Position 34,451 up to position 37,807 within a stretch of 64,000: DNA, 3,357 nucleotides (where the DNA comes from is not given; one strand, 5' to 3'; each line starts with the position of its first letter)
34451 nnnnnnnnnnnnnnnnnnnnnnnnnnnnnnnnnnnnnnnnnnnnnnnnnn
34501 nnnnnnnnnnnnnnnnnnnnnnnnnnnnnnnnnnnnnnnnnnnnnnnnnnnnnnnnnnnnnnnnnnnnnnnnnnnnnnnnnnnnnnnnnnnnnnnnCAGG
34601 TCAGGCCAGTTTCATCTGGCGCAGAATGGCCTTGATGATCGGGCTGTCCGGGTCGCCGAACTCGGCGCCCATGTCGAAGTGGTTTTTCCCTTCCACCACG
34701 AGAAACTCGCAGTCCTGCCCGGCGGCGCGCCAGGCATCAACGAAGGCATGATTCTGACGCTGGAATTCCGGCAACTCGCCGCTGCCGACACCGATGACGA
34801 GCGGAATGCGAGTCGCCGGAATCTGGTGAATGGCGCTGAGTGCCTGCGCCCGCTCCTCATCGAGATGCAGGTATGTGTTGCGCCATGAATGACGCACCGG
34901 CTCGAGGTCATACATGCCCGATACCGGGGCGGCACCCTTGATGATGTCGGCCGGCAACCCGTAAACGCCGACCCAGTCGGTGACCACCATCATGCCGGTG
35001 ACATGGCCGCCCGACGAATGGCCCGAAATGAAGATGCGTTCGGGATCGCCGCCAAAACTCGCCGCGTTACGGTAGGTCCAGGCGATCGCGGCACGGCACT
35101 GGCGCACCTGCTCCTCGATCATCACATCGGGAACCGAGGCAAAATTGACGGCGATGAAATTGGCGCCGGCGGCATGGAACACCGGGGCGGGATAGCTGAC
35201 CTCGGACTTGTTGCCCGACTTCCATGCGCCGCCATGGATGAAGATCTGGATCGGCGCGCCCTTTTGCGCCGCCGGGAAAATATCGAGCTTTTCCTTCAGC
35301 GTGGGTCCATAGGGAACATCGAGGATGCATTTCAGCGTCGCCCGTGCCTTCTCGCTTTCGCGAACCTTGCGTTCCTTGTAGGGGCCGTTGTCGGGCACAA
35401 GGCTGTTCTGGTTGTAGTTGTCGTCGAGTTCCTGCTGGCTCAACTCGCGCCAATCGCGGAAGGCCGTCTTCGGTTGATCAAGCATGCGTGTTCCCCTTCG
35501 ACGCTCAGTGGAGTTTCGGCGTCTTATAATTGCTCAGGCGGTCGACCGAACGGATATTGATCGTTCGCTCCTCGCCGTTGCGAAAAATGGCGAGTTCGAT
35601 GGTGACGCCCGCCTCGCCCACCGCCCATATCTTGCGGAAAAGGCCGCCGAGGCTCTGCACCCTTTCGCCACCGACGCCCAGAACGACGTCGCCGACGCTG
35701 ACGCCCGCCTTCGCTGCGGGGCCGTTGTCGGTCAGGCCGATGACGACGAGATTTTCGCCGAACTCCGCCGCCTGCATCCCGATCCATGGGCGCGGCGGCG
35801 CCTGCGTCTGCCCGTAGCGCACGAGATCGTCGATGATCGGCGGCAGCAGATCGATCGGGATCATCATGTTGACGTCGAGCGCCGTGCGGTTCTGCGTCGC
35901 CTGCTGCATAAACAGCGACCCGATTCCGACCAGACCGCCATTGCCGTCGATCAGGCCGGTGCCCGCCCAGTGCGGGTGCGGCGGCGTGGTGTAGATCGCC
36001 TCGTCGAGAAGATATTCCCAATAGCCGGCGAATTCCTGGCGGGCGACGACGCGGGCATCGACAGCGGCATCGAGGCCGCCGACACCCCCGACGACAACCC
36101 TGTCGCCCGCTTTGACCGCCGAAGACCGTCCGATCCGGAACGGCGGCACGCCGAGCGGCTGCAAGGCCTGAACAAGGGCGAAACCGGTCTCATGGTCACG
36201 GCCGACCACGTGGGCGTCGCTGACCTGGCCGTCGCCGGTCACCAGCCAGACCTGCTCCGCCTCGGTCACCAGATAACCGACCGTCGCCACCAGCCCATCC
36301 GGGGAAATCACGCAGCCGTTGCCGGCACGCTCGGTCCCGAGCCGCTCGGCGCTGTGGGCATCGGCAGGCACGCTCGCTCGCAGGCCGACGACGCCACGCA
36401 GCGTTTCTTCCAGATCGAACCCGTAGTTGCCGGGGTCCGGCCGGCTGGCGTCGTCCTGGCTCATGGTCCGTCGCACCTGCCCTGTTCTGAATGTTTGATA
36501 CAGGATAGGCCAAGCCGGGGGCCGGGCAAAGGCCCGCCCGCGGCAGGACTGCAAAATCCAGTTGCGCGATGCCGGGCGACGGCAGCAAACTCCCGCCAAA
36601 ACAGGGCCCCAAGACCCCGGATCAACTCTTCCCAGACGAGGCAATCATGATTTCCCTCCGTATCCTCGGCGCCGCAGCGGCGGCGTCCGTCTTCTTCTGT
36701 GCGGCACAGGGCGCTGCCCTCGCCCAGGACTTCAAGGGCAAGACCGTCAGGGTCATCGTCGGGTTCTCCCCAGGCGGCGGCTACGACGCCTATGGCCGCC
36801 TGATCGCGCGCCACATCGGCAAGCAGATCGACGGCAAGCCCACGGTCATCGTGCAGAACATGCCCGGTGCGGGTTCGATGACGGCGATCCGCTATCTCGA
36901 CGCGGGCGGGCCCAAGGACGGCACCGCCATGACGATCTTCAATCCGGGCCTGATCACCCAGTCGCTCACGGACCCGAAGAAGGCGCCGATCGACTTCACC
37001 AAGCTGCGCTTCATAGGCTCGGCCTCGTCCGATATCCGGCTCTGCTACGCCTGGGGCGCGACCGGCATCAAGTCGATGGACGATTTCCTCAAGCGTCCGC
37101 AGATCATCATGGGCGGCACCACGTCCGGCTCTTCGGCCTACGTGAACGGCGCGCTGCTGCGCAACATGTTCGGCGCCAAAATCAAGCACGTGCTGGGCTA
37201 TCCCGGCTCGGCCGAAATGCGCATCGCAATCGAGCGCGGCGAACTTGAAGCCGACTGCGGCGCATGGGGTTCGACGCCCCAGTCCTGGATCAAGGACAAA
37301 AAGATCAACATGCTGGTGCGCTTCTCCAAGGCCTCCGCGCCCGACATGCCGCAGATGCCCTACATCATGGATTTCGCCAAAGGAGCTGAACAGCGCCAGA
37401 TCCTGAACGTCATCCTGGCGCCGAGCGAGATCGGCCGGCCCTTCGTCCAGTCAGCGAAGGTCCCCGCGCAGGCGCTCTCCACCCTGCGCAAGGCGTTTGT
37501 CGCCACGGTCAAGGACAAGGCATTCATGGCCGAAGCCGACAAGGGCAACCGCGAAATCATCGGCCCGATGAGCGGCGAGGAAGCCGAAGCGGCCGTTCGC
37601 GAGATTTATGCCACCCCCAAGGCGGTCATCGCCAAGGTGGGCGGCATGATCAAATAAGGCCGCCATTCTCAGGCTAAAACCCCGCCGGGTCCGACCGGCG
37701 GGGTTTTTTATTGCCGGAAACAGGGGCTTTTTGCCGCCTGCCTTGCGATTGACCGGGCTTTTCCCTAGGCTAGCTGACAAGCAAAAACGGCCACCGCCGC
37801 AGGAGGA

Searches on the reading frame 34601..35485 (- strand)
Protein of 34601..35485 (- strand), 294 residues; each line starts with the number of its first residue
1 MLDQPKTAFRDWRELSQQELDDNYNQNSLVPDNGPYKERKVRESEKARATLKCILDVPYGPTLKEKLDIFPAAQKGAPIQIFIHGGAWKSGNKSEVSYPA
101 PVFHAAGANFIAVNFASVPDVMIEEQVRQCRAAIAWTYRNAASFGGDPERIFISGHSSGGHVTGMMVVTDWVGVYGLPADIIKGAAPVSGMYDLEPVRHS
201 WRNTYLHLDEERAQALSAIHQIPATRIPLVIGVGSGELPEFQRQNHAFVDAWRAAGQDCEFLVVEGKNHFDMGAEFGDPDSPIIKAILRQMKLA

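Call 67: search_protein_families(library=pfam, proteins=[window:34601-35485:-], max_evalue=0.00001)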
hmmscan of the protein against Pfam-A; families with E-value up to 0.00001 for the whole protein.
window:34601-35485:- (294 aa): 3 families
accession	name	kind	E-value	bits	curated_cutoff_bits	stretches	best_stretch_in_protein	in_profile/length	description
PF20434.5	BD-FAE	-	8e-19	68.4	26.8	1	68-169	2-109/215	BD-FAE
PF07859.19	Abhydrolase_3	-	1.5e-14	54.7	25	1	81-195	2-113/210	alpha/beta hydrolase fold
PF00135.34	COesterase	-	5.4e-10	39.3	27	1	131-171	165-205/515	Carboxylesterase family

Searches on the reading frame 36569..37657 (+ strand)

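Call 67: search_protein_families(library=pfam, proteins=[window:36569-37657:+], max_evalue=0.00001)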
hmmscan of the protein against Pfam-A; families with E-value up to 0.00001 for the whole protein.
window:36569-37657:+ (362 aa): 0 families

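Call 89: search_protein_families(library=ncbifam, proteins=[window:36569-37657:+], max_evalue=0.001)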
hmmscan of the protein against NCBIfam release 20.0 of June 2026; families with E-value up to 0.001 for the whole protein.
window:36569-37657:+ (362 aa): 1 family
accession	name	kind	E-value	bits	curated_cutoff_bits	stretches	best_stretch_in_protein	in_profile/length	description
TIGR02122.1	TRAP_TAXI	subfamily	8.9e-06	24.8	84.35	1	34-244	7-208/320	TAXI family TRAP transporter solute-binding subunit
